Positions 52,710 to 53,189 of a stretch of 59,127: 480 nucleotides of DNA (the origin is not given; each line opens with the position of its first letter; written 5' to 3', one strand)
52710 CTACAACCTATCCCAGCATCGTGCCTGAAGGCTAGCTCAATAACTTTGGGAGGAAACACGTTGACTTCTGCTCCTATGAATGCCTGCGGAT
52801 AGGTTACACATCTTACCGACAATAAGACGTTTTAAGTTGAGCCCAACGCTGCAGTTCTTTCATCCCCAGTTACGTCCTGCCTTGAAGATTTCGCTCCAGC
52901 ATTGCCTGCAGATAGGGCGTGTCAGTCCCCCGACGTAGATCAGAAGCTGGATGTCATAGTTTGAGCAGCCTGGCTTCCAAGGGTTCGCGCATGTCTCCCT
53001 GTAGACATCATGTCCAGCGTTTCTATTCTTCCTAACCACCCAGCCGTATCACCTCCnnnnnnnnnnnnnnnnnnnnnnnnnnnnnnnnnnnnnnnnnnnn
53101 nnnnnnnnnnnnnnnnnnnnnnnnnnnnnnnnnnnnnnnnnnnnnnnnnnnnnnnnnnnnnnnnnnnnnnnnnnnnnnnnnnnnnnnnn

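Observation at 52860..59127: Self-contained mutasome-like DNA-damage cassette: Orc1/Cdc6 - wHTH - RadA - dead RadA paralog - proofreading-less PolB2 - Cys4 protein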

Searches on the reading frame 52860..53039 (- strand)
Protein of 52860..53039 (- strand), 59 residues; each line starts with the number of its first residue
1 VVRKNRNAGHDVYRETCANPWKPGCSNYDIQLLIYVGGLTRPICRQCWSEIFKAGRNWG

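Call 3: search_protein_families(library=pfam, proteins=[window:52860-53039:-], max_evalue=0.01)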
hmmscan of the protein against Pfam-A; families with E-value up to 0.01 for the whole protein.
window:52860-53039:- (59 aa): 0 families

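Call 4: search_protein_families(library=ncbifam, proteins=[window:52860-53039:-], max_evalue=0.01)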
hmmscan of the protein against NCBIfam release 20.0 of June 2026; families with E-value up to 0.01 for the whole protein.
window:52860-53039:- (59 aa): 0 families

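Call 48: find_homologous_proteins(query=window:52860-53036:-, max_evalue=0.01)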
Query window:52860-53036:-: no candidate shares three 5-residue words with the query. No homologue found.

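Call 56: search_protein_representatives(protein=window:52860-53036:-)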
Query: 58 residues. Proteins with E-value up to 0.001 (for the whole library): 130; up to 1e-10: 0; up to 1e-30: 0. The best 130 are listed.
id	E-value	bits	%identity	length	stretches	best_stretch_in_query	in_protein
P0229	3.6e-09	52.8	51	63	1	12-58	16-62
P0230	9.4e-09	51.5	56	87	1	13-57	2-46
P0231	1.1e-08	51.3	47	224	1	5-57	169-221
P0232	2.1e-08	50.4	47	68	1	2-58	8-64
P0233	3.7e-08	49.6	53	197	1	15-57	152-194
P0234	4.7e-08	49.3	46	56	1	8-57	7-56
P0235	4.9e-08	49.3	50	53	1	14-57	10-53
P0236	6.7e-08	48.8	47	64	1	12-58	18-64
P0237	7.1e-08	48.8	48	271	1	10-57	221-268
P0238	1.1e-07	48.2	50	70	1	12-57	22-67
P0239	1.1e-07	48.2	26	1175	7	15-52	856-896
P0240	1.2e-07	48.1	46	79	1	7-58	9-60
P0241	1.2e-07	48.0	51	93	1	14-58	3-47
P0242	1.3e-07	48.0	52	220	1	14-57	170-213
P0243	1.3e-07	47.9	46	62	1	13-58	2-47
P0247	3.0e-07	46.8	52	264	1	15-56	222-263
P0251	6.7e-07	45.7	53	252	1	13-57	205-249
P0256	8.7e-07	45.3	48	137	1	8-57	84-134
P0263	1.6e-06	44.5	52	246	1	16-57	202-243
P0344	4.3e-04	36.8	44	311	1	13-57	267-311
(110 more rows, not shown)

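Call 57: search_protein_families(library=pfam, proteins=[P0231, P0233, P0237, P0242, P0247, P0251, P0263, P0344, P0229, P0256], max_evalue=0.01)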
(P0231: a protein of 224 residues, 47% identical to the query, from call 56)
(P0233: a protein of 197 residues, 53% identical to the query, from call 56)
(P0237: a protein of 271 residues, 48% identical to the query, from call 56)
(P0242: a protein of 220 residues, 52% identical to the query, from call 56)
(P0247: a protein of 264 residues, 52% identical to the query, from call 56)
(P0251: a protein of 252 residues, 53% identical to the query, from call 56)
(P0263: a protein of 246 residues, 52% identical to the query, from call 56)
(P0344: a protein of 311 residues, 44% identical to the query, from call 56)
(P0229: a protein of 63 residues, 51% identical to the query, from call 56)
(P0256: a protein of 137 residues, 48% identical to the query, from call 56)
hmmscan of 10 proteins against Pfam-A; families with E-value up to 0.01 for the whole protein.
P0231 (224 aa): 0 families

P0233 (197 aa): 0 families

P0237 (271 aa): 0 families

P0242 (220 aa): 1 family
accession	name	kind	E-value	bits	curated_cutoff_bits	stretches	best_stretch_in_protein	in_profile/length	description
PF14171.11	SpoIISA_toxin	-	0.0071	16.5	27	1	5-63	95-153/243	Toxin SpoIISA, type II toxin-antitoxin system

P0247 (264 aa): 1 family
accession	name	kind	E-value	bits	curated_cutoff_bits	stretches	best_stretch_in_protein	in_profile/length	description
PF05120.17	GvpG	-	0.0012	19.4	30.6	0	19-44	35-60/67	Gas vesicle protein G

P0251 (252 aa): 0 families

P0263 (246 aa): 0 families

P0344 (311 aa): 1 family
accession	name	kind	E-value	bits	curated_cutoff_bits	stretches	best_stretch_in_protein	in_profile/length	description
PF18822.6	CdvA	-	3.1e-13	50.3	30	1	41-140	4-103/123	CdvA-like coiled-coil domain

P0229 (63 aa): 0 families

P0256 (137 aa): 0 families
